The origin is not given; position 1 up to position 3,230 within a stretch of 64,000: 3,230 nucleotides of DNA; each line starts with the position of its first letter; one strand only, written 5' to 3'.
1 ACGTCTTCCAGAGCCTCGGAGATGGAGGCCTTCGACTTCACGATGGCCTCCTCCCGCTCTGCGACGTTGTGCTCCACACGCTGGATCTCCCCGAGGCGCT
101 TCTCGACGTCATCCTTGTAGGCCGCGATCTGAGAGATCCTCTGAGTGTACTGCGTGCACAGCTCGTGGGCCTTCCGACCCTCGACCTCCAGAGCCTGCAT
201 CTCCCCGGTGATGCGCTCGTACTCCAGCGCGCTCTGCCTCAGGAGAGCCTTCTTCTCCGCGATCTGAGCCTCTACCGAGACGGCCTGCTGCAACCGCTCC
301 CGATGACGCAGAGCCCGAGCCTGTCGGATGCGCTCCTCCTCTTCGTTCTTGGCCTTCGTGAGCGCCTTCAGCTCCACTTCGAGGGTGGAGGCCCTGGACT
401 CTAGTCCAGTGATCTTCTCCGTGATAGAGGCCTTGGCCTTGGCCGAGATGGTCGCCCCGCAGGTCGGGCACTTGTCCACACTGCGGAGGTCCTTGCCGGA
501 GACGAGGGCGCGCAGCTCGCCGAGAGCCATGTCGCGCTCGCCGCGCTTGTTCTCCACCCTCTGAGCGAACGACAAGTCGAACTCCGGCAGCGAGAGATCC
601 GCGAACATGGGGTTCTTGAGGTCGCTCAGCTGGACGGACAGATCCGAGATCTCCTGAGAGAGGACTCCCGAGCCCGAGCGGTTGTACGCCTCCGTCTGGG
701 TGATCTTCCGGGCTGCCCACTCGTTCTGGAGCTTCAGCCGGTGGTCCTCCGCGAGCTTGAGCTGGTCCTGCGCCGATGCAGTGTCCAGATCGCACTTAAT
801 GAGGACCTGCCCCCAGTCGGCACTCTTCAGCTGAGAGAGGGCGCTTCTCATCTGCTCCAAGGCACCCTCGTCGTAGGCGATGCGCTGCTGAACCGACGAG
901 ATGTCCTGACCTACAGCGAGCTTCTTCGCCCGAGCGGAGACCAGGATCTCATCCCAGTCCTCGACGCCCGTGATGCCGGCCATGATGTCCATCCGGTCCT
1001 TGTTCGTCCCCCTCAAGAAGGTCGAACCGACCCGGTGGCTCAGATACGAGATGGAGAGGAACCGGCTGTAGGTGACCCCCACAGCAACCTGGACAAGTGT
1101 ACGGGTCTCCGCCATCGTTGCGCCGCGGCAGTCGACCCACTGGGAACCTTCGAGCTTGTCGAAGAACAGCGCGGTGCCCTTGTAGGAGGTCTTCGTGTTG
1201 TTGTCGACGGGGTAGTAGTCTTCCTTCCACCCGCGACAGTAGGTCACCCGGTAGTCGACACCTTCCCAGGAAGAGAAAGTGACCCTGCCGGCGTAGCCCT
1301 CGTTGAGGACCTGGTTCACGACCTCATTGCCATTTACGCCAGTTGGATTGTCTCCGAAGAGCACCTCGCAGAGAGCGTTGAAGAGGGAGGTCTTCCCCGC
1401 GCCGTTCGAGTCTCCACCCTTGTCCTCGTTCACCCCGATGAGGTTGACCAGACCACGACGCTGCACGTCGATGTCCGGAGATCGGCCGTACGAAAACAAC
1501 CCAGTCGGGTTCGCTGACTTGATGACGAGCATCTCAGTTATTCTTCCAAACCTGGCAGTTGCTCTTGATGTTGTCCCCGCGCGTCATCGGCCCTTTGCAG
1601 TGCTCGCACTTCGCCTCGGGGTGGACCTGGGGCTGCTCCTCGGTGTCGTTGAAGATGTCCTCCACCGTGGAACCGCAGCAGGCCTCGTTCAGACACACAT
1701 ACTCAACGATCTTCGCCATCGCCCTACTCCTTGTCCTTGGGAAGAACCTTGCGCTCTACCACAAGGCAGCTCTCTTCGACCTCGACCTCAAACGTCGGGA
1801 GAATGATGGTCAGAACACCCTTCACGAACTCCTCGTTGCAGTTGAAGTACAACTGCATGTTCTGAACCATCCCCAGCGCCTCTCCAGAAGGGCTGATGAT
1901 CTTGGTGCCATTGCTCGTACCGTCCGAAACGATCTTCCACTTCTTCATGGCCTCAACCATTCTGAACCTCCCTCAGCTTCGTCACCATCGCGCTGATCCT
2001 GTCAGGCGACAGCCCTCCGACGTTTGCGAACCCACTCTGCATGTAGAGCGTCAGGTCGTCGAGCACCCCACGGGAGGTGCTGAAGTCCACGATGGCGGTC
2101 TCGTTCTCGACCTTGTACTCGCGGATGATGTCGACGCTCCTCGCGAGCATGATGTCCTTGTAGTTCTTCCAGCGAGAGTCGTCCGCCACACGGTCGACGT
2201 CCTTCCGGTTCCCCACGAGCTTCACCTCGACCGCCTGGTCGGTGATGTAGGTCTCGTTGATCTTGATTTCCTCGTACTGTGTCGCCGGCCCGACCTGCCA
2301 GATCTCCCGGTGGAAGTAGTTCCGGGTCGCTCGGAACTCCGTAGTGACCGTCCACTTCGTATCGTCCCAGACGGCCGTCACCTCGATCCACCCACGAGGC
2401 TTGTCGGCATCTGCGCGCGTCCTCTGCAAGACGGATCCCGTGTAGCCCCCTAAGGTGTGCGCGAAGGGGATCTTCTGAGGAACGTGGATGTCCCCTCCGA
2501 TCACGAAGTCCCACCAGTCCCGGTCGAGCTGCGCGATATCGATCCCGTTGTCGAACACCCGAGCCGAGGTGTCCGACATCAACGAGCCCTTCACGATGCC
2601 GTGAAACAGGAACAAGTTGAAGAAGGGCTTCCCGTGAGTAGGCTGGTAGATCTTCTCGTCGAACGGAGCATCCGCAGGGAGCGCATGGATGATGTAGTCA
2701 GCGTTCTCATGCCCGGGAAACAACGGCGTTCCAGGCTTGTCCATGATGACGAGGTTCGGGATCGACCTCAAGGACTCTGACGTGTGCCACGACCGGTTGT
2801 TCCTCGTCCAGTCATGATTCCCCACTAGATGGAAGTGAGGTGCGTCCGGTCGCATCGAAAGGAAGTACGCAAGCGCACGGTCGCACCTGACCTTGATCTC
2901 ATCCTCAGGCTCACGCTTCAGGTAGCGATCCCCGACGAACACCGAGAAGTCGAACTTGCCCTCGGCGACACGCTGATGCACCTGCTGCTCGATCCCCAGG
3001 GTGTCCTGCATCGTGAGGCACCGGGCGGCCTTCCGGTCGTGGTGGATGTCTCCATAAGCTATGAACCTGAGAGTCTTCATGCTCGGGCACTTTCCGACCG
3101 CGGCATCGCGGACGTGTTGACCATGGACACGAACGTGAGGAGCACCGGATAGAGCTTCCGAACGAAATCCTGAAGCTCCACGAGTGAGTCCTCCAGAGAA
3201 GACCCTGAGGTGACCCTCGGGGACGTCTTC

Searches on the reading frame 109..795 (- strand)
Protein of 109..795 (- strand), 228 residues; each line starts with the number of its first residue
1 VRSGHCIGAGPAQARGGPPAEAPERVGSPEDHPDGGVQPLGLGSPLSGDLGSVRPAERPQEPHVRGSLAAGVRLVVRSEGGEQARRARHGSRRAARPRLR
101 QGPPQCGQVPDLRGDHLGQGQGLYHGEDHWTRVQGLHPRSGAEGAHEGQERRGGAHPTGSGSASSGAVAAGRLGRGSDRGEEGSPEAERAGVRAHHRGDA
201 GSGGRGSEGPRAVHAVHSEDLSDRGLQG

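Call 68: search_protein_families(library=phrogs, proteins=[window:109-795:-], max_evalue=0.001)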
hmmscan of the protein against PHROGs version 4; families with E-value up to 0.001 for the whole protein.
window:109-795:- (228 aa): 0 families

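Call 69: find_encoding_contigs(protein=window:109-795:-, flank=10000, max_places=3)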
Protein window:109-795:- (228 aa): no gene with exactly this product is on record in the collection.

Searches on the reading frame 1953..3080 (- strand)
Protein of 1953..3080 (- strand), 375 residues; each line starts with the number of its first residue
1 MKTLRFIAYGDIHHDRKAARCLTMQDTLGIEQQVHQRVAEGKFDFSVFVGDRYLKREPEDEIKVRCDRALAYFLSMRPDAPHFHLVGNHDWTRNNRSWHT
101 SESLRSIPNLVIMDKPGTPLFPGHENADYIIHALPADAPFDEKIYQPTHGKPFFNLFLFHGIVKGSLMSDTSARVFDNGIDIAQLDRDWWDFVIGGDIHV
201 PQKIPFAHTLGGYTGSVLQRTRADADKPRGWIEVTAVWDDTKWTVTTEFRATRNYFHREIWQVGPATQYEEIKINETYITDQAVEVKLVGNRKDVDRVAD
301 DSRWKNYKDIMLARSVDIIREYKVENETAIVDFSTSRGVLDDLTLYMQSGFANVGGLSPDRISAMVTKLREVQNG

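Call 10: search_protein_families(library=pfam, proteins=[window:1953-3080:-], max_evalue=0.01)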
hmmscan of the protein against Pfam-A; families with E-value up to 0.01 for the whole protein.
window:1953-3080:- (375 aa): 1 family
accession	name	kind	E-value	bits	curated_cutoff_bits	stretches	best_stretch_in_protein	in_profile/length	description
PF00149.33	Metallophos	-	6.4e-05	23.9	21.5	1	4-200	1-190/191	Calcineurin-like phosphoesterase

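Call 68: search_protein_families(library=phrogs, proteins=[window:1953-3080:-], max_evalue=0.001)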
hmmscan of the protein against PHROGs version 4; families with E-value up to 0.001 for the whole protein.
window:1953-3080:- (375 aa): 1 family
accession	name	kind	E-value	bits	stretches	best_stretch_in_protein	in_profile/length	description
phrog_100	-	DNA, RNA and nucleotide metabolism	5.1e-09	36.1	1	77-335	102-342/989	SbcD-like subunit of palindrome specific endonuclease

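Call 70: find_encoding_contigs(protein=window:1953-3080:-, flank=10000, max_places=3)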
Protein window:1953-3080:- (375 aa): 1 contig read that carries it; 1 place shown.
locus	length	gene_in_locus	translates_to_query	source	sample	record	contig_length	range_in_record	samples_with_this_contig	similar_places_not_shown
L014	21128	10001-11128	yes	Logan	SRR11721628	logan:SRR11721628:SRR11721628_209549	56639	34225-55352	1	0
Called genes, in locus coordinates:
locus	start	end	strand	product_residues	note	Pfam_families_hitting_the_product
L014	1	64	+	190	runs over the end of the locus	-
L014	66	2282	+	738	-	PF01612:DNA_pol_A_exo1 (weak), PF00476:DNA_pol_A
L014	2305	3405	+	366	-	-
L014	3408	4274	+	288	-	-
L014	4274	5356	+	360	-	PF05496:RuvB_N (faint), PF13177:DNA_pol3_delta2, PF13401:AAA_22, PF13604:AAA_30 (faint), PF00004:AAA, PF13173:AAA_14 (faint)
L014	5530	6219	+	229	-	PF18894:PhageMetallopep (faint)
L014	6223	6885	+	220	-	-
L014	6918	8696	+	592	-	-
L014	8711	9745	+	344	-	PF00154:RecA_N, PF08423:Rad51 (weak), PF06745:ATPase (faint), PF21096:RecA_C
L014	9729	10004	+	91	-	-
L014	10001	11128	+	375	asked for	-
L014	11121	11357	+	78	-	-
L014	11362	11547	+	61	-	-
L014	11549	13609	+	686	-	-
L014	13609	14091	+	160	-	-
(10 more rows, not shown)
